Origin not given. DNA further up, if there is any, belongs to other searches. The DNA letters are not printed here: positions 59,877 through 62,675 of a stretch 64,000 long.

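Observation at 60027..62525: Stand-alone 832-aa adenosine-deaminase-fold protein fused to a SLOG/LOG-like domain and an unknown N-domain: candidate nucleotide-sensing deaminase effector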

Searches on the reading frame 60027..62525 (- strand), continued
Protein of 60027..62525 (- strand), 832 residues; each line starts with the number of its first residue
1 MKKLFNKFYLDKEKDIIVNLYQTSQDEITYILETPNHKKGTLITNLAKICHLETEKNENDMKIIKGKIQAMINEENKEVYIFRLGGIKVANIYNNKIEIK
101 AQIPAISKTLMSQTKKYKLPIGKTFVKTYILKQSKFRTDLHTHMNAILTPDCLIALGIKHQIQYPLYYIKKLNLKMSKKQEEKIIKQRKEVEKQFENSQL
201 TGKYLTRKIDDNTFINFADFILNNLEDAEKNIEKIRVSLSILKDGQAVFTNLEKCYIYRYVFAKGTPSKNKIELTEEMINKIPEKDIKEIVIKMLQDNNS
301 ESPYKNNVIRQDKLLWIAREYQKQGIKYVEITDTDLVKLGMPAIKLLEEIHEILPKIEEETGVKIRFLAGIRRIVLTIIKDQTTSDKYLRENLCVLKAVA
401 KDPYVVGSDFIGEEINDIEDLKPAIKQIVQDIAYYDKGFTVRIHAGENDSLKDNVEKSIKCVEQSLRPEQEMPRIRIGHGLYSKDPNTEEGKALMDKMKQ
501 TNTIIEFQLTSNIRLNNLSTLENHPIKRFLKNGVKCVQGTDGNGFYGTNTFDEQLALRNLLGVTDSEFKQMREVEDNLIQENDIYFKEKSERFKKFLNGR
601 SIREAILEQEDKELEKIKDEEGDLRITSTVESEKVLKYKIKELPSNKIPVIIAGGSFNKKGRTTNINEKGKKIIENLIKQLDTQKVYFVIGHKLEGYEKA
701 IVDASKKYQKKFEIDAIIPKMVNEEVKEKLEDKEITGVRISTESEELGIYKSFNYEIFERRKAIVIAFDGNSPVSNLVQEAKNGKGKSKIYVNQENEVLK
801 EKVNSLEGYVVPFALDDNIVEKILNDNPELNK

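Call 22: search_protein_families(library=pfam, alignment_id=A1, max_evalue=0.01)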
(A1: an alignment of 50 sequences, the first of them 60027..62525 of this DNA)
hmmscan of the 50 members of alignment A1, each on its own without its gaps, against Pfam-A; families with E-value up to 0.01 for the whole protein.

A. member 1, window:60027-62525:- (832 aa): 1 family
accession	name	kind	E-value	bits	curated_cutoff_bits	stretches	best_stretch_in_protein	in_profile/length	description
PF00962.28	A_deaminase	-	3.6e-21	76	27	1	317-572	77-306/330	Adenosine deaminase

B. families by the number of members that match (of 50 scanned): 10 families
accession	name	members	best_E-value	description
PF00962.28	A_deaminase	50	4.8e-29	Adenosine deaminase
PF18171.6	LSDAT_prok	7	4.1e-05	SLOG in TRPM, prokaryote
PF04055.27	Radical_SAM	4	0.0032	Radical SAM superfamily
PF00293.34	NUDIX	2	2.4e-13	NUDIX domain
PF01979.26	Amidohydro_1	2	1.3e-05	Amidohydrolase family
PF15891.11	Nuc_deoxyri_tr2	1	1.5e-05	Nucleoside 2-deoxyribosyltransferase like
PF18139.7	LSDAT_euk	1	0.0023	SLOG in TRPM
PF00013.35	KH_1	1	0.0043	KH domain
PF01301.25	Glyco_hydro_35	1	0.0091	Glycosyl hydrolases family 35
PF18061.6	CRISPR_Cas9_WED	1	0.0093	CRISPR-Cas9 WED domain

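Call 30: find_encoding_contigs(protein=P0042, flank=8000, max_places=3)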
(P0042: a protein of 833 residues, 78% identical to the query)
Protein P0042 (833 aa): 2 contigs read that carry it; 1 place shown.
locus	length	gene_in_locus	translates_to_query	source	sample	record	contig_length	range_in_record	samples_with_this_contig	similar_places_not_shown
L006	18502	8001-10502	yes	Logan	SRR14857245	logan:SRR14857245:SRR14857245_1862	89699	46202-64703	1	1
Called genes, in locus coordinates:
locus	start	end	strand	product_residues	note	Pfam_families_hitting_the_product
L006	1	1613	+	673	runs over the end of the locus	PF09972:DUF2207, PF20990:DUF2207_C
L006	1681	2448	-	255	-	PF13529:Peptidase_C39_2, PF03412:Peptidase_C39 (weak)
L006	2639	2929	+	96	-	PF00072:Response_reg, PF20274:cREC_REC (weak)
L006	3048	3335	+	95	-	PF00486:Trans_reg_C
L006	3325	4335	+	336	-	PF00512:HisKA, PF02518:HATPase_c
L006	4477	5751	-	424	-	PF13506:Glyco_transf_21, PF00535:Glycos_transf_2, PF10111:Glyco_tranf_2_2, PF13641:Glyco_tranf_2_3, PF13632:Glyco_trans_2_3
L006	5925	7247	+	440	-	PF01595:CNNM, PF00571:CBS (weak), PF03471:CorC_HlyC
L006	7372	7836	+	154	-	-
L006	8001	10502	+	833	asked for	PF00962:A_deaminase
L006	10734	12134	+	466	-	PF02127:Peptidase_M18, PF05343:Peptidase_M42 (faint)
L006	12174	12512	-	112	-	PF12844:HTH_19, PF13560:HTH_31 (weak), PF01381:HTH_3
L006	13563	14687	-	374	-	PF14659:Phage_int_SAM_3 (weak), PF00589:Phage_integrase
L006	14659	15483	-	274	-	PF12844:HTH_19 (weak), PF13443:HTH_26 (faint), PF01381:HTH_3 (weak)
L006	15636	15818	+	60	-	-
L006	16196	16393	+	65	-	-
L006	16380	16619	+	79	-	-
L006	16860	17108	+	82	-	-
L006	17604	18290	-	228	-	-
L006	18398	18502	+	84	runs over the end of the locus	-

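Call 31: find_encoding_contigs(protein=P0119, flank=8000, max_places=3)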
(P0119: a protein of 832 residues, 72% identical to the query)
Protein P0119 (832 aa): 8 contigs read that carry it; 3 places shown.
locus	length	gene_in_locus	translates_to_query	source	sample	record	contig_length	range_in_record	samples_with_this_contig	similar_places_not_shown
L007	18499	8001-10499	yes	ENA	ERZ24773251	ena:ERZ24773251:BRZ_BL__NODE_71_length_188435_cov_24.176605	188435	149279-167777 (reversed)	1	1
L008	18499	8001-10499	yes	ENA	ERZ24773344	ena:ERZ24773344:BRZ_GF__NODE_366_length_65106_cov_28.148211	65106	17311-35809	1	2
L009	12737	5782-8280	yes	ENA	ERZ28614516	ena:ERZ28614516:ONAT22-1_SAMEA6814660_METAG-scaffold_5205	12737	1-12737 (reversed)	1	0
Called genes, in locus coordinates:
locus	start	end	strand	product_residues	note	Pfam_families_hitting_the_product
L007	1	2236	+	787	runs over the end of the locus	PF01588:tRNA_bind, PF03483:B3_4, PF03484:B5, PF17759:tRNA_synthFbeta, PF03147:FDX-ACB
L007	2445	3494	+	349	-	PF21088:MS_channel_1st (weak), PF00924:MS_channel_2nd, PF21082:MS_channel_3rd (weak)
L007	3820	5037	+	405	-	PF20990:DUF2207_C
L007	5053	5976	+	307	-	-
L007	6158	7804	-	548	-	-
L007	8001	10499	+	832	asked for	PF00962:A_deaminase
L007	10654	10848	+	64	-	PF04070:DUF378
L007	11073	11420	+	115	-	PF04297:UPF0122, PF04545:Sigma70_r4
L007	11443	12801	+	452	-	PF02881:SRP54_N, PF06414:Zeta_toxin (weak), PF13401:AAA_22 (weak), PF00448:SRP54, PF01656:CbiA (weak), PF02978:SRP_SPB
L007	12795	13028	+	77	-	PF00886:Ribosomal_S16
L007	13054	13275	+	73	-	PF13083:KH_KhpA-B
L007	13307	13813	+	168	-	PF01782:RimM, PF05239:PRC, PF24986:PRC_RimM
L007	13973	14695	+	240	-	PF01746:tRNA_m1G_MT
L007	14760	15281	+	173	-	PF01245:Ribosomal_L19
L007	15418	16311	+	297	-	-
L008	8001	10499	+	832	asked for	PF00962:A_deaminase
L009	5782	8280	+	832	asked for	PF00962:A_deaminase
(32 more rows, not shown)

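Call 37: search_dna_similar(query=window:60027-62525:-, collection=phages, mode=protein, max_evalue=0.001, max_rows=15)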
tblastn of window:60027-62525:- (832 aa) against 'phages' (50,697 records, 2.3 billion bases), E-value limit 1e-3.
Records with a match: 2; places in all: 2; records where one place covers at least 80% of the query: 0.
Best place of each record, by identity: <60% 2.
By first word of the organism name: Acinetobacter 2.
By host as written in the record: - 2.
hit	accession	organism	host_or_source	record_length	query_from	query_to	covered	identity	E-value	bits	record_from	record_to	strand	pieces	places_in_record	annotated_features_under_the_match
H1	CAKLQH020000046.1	Acinetobacter phage MD-2021a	not known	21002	436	596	19%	27.3%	7e-6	56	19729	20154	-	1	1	add_2: adenosine deaminase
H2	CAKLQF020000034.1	Acinetobacter phage MD-2021a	not known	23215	436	596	19%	27.3%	7e-6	56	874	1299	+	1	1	add_2: adenosine deaminase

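Call 38: search_dna_similar(query=window:60027-62525:-, collection=plasmids, mode=protein, max_evalue=0.001, max_rows=25)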
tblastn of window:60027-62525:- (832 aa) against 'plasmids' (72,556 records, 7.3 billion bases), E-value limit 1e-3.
Records with a match: 26; places in all: 26; records where one place covers at least 80% of the query: 0.
Best place of each record, by identity: <60% 26.
By first word of the organism name: Acinetobacter 6; Sinorhizobium 4; Escherichia 4; Klebsiella 2; Proteus 2; Treponema 1; Ilyobacter 1; Nonomuraea 1; Legionella 1; Pseudorhodobacter 1; and 3 more.
By predicted mobility (MOB-suite, as given by PLSDB): non-mobilizable 18; mobilizable 7; conjugative 1.
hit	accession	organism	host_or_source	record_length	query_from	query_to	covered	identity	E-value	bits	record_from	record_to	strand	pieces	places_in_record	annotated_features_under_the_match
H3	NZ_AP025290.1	Treponema saccharophilum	-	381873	301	573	33%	25.6%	9e-9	67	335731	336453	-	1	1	add: adenosine deaminase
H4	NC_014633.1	Ilyobacter polytropus DSM 2926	marine mud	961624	269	549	34%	23.9%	7e-4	51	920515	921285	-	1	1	add: adenosine deaminase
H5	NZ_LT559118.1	Nonomuraea gerenzanensis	-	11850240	324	568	29%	26.4%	2e-4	53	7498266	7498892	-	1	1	none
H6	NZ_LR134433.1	Legionella adelaidensis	environmental,Cooling tower water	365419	340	553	26%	27.3%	7e-6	58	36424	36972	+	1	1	adenosine deaminase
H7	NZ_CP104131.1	Sinorhizobium sp. K101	Phaseolus vulgaris,cell ...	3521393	339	571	28%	23.5%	7e-5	55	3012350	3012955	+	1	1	none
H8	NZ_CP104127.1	Sinorhizobium sp. M103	Phaseolus vulgaris,cell ...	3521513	339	571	28%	23.5%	7e-5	55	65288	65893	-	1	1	none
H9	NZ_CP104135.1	Sinorhizobium sp. C101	Phaseolus vulgaris,cell ...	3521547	339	571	28%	23.5%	7e-5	55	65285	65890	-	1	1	none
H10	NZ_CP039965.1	Pseudorhodobacter turbinis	single bacterial isolate,Turban shell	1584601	373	549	21%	28.2%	3e-5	56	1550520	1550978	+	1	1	record has no annotation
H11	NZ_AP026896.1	Aeromonas caviae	Microbe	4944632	436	601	20%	28.7%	8e-6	57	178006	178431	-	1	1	none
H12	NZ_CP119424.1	Photobacterium sp. DA100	-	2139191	405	553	18%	30.2%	5e-4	52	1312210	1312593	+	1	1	none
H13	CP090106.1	Sinorhizobium meliloti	Medicago,Cell culture,Plant nodule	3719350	398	571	21%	25.8%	2e-4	53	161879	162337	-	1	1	adenosine deaminase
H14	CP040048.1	Acinetobacter baumannii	Homo sapiens,blood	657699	436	596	19%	27.3%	2e-5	56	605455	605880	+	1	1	adenosine deaminase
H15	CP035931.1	Acinetobacter baumannii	Homo sapiens,blood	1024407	436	596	19%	27.3%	2e-5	56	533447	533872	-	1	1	adenosine deaminase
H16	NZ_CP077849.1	Acinetobacter baumannii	Homo sapiens,Rectal swab_P28_BU14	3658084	436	596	19%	27.3%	2e-5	56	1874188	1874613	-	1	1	none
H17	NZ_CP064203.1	Acinetobacter baumannii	Homo sapiens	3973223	436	596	19%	27.3%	2e-5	56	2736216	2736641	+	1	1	none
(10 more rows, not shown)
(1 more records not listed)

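Call 40: predict_structure(alignment_id=A1)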
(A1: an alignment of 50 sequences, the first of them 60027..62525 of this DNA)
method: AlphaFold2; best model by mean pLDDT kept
length: 832 residues; sequences in the alignment: 50
mean_pLDDT: 91.9   pTM: 0.92
mean pLDDT of the five models: 91.9, 91.6, 91.2, 90.7, 90.6
residues with pLDDT >= 90: 660; 70-90: 140; 50-70: 23; < 50: 9
segments of 3 or more residues with pLDDT < 50: 376-383
pLDDT, mean of each block of 10 residues (from residue 1): 82 93 92 85 90 90 93 90 92 91 91 80 72 78 95 98 98 97 98 96 93 97 96 95 90 94 94 96 96 96 95 98 96 95 95 98 98 62 65 94 97 90 91 88 95 96 93 96 93 97 97 93 93 96 93 89 93 97 97 97 96 86 66 91 95 92 87 96 96 94 95 95 90 91 89 92 96 96 92 95 90 94 93 74
secondary structure, 60 per line:
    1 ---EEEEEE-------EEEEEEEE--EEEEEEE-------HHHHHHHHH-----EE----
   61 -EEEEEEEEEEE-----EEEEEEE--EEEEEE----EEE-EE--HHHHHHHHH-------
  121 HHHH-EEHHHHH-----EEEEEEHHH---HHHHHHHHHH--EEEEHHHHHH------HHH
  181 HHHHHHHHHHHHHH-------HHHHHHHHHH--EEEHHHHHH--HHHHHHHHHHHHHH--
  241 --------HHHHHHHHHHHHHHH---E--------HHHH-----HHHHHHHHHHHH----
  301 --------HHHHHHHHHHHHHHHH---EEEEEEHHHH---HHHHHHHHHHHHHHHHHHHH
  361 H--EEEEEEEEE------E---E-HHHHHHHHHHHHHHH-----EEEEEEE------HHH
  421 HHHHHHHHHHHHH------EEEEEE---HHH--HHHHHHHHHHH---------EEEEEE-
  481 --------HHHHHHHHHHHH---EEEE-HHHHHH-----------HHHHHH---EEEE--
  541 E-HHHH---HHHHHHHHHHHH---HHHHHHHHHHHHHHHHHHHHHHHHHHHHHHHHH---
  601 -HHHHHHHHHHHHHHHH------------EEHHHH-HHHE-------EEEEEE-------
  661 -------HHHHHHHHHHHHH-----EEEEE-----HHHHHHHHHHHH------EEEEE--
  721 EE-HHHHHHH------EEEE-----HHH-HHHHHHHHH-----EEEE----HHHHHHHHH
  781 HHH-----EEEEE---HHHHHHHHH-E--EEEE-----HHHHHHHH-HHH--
elements in order (helices of 4 or more, strands of 3 or more residues): E4-9 E17-24 E27-33 H41-49 E62-72 E78-84 E87-92 E97-99 H105-113 H121-124 H128-132 E138-143 H150-159 E162-165 H166-171 H178-194 H202-211 E214-216 H217-222 H225-238 H249-263 H276-279 H285-296 H309-324 E328-333 H334-337 H341-361 E364-372 H385-399 E405-411 H418-433 E440-445 H454-464 E474-479 H489-500 E504-507 H509-514 H526-531 E535-538 H543-546 H550-561 H565-597 H602-617 H632-635 E648-653 H668-680 E686-690 H696-707 E714-718 H724-730 E737-740 H750-758 E764-767 H772-783 E789-793 H797-805 E810-813 H819-826

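Call 43: fold_search(model_id=the predicted structure, library=pdb)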
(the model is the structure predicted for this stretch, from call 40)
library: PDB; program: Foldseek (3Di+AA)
matches with E <= 10: 1448; with E <= 0.001: 73
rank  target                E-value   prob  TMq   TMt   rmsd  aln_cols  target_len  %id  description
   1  3iar                  2.8e-11  1.00  0.32  0.68   6.7       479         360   15  The crystal structure of human adenosine deaminase (released 2009-08-11)
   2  8qch_H                5.6e-11  1.00  0.32  0.71   8.2       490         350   15  Human Adenosine deaminase-like protein in complex with compound AT8001 (released 2024-07-31)
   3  3t1g                  8.9e-11  1.00  0.33  0.73   7.5       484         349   14  Engineering of organophosphate hydrolase by computational design and directed evolution (released 2012-02-08)
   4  8qch_A                8.9e-11  1.00  0.32  0.71   8.7       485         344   15  Human Adenosine deaminase-like protein in complex with compound AT8001 (released 2024-07-31)
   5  1fkx                  1.3e-10  1.00  0.33  0.73   7.2       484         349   14  MURINE ADENOSINE DEAMINASE (D296A) (released 1996-08-01)
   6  6n9m                  1.7e-10  1.00  0.32  0.76   7.0       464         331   14  Crystal Structure of Adenosine Deaminase from Salmonella typhimurium with Pentostatin (Deoxycoformycin) (released 2019-02-06)
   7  8qch_D                1.9e-10  1.00  0.31  0.70   8.4       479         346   15  Human Adenosine deaminase-like protein in complex with compound AT8001 (released 2024-07-31)
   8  1fkw                  2.3e-10  1.00  0.31  0.70   9.6       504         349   15  MURINE ADENOSINE DEAMINASE (D295E) (released 1996-08-01)
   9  1uio                  2.8e-10  1.00  0.31  0.69   9.6       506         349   14  ADENOSINE DEAMINASE (HIS 238 ALA MUTANT) (released 1997-06-24)
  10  8qch_G                3.8e-10  1.00  0.31  0.68   8.4       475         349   15  Human Adenosine deaminase-like protein in complex with compound AT8001 (released 2024-07-31)
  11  6n91_A                5.4e-10  1.00  0.30  0.70   7.6       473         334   14  Crystal Structure of Adenosine Deaminase from Vibrio cholerae Complexed with Pentostatin (Deoxycoformycin) (released 2018-12-19)
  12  1uip                  5.4e-10  1.00  0.31  0.69   9.7       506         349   14  ADENOSINE DEAMINASE (HIS 238 GLU MUTANT) (released 1997-06-24)
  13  3km8_A                5.7e-10  1.00  0.32  0.71   7.2       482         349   14  Crystal structuore of adenosine deaminase from mus musculus complexed with 9-deazainosine (released 2010-10-20)
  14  1add                  5.7e-10  1.00  0.32  0.72   7.4       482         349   14  A PRE-TRANSITION STATE MIMIC OF AN ENZYME: X-RAY STRUCTURE OF ADENOSINE DEAMINASE WITH BOUND 1-DEAZA-ADENOSINE AND ZINC- (released 1994-01-31)
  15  2pgf                  6.7e-10  1.00  0.31  0.66   7.5       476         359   16  Crystal structure of adenosine deaminase from Plasmodium vivax in complex with adenosine (released 2007-04-24)
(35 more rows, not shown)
